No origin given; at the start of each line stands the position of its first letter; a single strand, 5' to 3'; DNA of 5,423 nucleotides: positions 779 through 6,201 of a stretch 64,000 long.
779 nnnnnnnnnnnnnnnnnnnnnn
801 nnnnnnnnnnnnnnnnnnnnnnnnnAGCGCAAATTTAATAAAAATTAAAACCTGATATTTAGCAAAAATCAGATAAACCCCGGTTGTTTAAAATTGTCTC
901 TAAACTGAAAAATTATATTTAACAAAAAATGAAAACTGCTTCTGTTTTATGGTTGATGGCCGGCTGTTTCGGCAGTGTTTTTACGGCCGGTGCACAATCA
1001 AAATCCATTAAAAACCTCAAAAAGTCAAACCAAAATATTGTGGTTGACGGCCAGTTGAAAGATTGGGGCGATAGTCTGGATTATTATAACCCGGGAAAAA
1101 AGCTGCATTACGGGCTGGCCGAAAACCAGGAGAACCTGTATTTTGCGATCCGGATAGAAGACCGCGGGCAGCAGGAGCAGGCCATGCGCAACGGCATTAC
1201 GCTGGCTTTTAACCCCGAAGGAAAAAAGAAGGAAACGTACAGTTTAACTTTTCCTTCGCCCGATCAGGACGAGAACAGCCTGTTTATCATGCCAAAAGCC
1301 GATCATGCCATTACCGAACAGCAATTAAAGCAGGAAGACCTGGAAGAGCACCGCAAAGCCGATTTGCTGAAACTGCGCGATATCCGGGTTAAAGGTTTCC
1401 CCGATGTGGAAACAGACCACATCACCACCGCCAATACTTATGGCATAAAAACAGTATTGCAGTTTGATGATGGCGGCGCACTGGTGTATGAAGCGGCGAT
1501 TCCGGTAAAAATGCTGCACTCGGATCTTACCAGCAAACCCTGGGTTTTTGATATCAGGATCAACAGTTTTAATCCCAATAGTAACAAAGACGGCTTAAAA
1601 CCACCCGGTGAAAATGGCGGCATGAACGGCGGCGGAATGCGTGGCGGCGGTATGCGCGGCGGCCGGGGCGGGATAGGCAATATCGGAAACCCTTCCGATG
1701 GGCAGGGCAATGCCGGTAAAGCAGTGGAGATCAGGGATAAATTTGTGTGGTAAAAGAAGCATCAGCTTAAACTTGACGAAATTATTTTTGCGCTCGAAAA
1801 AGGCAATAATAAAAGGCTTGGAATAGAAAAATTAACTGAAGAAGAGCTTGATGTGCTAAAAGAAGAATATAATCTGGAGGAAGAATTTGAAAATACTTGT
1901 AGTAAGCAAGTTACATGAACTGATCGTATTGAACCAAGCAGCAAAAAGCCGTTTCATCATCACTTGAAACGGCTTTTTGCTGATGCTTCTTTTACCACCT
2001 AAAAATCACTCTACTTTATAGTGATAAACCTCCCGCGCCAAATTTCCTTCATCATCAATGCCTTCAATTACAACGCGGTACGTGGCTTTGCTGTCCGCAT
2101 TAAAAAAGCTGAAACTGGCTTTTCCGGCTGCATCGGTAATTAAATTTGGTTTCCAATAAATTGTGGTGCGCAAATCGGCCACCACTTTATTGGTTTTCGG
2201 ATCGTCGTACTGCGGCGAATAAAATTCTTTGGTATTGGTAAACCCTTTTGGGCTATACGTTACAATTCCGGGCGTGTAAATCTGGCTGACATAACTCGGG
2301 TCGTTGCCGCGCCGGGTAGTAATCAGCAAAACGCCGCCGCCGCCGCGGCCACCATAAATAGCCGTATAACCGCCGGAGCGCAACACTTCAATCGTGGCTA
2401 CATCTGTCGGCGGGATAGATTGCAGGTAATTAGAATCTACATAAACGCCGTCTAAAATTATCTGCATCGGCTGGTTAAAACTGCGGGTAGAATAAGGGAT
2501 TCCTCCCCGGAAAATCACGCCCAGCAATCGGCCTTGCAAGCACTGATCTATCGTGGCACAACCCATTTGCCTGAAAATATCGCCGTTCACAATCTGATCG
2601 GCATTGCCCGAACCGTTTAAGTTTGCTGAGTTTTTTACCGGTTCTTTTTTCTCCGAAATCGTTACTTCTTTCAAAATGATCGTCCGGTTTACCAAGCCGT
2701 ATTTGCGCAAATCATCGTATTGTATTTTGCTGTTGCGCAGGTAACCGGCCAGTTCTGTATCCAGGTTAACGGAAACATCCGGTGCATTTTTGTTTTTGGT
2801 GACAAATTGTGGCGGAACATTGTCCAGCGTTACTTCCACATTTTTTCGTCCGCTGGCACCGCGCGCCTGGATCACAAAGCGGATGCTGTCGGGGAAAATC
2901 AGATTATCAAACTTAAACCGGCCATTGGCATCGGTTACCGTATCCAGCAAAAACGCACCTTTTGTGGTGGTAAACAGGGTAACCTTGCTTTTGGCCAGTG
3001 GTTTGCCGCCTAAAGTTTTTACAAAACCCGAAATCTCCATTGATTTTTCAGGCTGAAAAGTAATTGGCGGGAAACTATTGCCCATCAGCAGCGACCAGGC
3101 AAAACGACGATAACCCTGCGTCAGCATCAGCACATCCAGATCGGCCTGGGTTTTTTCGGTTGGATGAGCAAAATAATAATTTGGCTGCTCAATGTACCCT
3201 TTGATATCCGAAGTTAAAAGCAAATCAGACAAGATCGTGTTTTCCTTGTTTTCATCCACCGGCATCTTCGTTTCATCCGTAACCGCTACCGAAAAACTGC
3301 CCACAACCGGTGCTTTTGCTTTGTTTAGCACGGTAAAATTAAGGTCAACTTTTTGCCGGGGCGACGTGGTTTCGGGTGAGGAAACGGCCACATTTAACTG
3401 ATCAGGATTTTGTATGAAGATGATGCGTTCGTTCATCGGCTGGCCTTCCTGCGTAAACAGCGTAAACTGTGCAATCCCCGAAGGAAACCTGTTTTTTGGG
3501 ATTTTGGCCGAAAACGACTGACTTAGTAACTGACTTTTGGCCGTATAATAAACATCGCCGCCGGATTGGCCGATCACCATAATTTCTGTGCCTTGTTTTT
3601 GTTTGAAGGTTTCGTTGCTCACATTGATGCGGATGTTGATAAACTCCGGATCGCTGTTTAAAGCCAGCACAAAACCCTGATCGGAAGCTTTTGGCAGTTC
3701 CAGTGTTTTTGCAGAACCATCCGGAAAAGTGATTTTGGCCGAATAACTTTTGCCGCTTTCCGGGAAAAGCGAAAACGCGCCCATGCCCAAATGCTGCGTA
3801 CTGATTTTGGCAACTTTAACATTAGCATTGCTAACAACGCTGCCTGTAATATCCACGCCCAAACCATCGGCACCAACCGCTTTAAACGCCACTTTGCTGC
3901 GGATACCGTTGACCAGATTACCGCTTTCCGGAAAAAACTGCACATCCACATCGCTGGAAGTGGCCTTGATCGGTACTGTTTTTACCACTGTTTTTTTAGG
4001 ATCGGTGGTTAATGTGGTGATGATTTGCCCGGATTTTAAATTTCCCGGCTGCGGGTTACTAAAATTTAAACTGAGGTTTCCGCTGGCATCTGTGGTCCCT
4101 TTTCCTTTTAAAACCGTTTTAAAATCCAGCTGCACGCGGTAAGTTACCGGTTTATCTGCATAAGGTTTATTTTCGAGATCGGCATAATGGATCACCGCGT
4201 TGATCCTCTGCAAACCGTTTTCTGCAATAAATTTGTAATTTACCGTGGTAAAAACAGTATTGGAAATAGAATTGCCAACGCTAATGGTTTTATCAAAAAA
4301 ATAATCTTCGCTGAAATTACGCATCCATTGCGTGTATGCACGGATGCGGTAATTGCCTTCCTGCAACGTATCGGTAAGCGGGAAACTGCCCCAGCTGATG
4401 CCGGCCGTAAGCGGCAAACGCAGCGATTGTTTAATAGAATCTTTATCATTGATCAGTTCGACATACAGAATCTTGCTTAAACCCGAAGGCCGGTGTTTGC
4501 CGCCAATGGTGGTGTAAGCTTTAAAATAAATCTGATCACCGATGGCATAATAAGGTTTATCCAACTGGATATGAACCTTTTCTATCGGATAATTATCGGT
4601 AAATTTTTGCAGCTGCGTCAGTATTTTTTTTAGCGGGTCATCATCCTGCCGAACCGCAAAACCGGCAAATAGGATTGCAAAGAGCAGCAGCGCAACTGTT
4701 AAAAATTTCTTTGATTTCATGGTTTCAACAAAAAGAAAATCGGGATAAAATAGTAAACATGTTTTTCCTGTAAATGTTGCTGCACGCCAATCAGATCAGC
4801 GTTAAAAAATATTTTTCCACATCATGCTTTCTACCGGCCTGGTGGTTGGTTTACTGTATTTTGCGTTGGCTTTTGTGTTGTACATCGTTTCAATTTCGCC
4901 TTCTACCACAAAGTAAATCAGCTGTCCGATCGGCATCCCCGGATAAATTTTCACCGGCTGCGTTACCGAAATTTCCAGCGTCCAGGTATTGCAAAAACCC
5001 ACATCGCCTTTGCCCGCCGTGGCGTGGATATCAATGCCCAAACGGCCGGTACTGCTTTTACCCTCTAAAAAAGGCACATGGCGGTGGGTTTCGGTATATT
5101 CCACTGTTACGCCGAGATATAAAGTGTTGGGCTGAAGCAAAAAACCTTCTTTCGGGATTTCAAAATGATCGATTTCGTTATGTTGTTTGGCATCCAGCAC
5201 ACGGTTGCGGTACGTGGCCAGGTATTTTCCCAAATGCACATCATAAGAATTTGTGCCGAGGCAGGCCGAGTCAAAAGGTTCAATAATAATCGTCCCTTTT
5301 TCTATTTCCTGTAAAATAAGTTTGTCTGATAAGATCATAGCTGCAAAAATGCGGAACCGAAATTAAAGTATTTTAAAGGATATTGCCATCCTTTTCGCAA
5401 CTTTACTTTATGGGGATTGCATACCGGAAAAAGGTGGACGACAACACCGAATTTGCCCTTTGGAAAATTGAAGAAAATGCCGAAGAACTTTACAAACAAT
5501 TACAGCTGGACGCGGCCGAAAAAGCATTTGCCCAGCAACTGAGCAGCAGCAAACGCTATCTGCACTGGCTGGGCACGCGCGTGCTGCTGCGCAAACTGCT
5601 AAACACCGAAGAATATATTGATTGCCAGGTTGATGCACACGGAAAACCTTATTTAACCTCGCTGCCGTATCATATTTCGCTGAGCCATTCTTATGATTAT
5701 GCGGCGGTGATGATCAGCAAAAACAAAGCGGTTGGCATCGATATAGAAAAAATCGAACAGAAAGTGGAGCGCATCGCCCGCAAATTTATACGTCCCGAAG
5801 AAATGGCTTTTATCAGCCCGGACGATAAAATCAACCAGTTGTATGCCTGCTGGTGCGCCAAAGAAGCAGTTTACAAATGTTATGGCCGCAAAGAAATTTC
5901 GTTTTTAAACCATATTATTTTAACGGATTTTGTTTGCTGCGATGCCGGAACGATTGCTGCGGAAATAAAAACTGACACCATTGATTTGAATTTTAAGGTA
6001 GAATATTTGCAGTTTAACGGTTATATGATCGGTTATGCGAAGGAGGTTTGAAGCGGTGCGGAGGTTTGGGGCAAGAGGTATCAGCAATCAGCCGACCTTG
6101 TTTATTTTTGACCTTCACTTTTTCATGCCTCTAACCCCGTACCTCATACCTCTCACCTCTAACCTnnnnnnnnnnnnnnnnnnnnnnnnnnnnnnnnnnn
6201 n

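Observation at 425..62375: Hyper-abundant 12-mer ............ (sister form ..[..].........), more than 1 copy per kb in both coding and non-coding DNA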

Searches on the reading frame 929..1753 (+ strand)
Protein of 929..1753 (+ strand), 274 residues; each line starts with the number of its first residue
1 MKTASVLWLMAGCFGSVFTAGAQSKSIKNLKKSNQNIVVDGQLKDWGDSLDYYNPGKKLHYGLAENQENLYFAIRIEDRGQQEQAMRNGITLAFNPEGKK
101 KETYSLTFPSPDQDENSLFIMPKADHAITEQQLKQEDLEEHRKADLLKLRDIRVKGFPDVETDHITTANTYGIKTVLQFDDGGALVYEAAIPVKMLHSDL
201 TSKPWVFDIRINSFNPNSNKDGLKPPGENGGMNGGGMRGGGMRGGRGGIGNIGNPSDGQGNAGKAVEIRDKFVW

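Call 41: search_protein_families(library=pfam, proteins=[window:929-1753:+], max_evalue=0.01)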
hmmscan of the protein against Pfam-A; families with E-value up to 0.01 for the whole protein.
window:929-1753:+ (274 aa): 0 families

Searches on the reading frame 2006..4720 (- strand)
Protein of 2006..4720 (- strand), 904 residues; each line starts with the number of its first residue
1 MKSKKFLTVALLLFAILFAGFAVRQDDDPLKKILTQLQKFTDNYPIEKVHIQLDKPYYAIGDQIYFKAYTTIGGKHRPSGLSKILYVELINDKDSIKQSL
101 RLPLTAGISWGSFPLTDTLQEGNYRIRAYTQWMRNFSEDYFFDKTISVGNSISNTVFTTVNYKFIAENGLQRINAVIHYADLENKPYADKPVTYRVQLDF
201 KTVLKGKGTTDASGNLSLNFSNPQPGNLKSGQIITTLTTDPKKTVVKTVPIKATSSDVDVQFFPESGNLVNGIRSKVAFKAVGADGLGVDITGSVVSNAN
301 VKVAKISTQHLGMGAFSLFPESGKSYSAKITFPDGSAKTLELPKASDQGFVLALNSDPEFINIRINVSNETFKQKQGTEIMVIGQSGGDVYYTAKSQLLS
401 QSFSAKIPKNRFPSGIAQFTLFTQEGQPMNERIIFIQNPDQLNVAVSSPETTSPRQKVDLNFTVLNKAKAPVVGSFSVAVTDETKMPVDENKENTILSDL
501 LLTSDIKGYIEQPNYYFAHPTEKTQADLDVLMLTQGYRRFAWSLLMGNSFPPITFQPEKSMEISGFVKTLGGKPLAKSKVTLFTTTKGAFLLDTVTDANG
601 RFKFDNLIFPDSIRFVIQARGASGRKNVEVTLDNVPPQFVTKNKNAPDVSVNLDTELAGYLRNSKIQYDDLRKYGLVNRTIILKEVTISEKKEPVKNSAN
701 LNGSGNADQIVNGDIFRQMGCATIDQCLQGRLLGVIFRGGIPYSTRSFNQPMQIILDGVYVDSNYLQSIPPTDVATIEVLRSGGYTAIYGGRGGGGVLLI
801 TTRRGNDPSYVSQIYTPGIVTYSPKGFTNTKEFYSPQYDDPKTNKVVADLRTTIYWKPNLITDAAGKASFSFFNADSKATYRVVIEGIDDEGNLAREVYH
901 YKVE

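Call 8: find_encoding_contigs(protein=window:2006-4720:-, flank=10000, max_places=4)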
Protein window:2006-4720:- (904 aa): no gene with exactly this product is on record in the collection.

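Call 10: search_protein_families(library=pfam, proteins=[window:2006-4720:-])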
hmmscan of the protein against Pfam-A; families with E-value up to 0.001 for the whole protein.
window:2006-4720:- (904 aa): 5 families
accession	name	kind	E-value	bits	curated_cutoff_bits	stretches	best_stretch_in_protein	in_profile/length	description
PF07715.20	Plug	-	1.9e-09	38.4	23.9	1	709-797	10-107/107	TonB-dependent Receptor Plug Domain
PF13620.12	CarboxypepD_reg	-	1.1e-08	35.7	32.3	1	563-633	2-72/82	Carboxypeptidase regulatory-like domain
PF02369.22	Big_1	-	8.2e-07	29.5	34.9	0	165-229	11-75/93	Bacterial Ig-like domain (group 1)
PF01835.25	MG2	-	8.3e-05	23.3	32.8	0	48-134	1-86/96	MG2 domain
PF11974.14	bMG3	-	0.00011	22.5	34.9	0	571-607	24-59/103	Bacterial alpha-2-macroglobulin MG3 domain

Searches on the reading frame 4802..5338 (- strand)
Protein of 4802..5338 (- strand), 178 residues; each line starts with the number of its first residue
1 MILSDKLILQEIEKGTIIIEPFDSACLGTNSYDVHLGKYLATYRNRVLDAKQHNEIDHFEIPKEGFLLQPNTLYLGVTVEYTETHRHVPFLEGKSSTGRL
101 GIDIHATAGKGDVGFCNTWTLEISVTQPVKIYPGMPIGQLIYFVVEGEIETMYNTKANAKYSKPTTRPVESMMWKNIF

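Call 41: search_protein_families(library=pfam, proteins=[window:4802-5338:-], max_evalue=0.01)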
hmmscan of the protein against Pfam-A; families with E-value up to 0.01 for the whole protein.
window:4802-5338:- (178 aa): 1 family
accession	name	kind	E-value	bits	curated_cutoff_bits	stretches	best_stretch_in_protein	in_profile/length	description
PF22769.1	DCD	-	9.5e-38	130.1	27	1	2-143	1-151/153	dCTP deaminase-like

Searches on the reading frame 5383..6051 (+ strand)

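Call 41: search_protein_families(library=pfam, proteins=[window:5383-6051:+], max_evalue=0.01)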
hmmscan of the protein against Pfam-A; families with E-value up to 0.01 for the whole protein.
window:5383-6051:+ (222 aa): 1 family
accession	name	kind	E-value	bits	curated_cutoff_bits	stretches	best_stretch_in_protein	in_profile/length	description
PF01648.25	ACPS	-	1.1e-14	54.9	25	1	116-217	1-109/111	4'-phosphopantetheinyl transferase superfamily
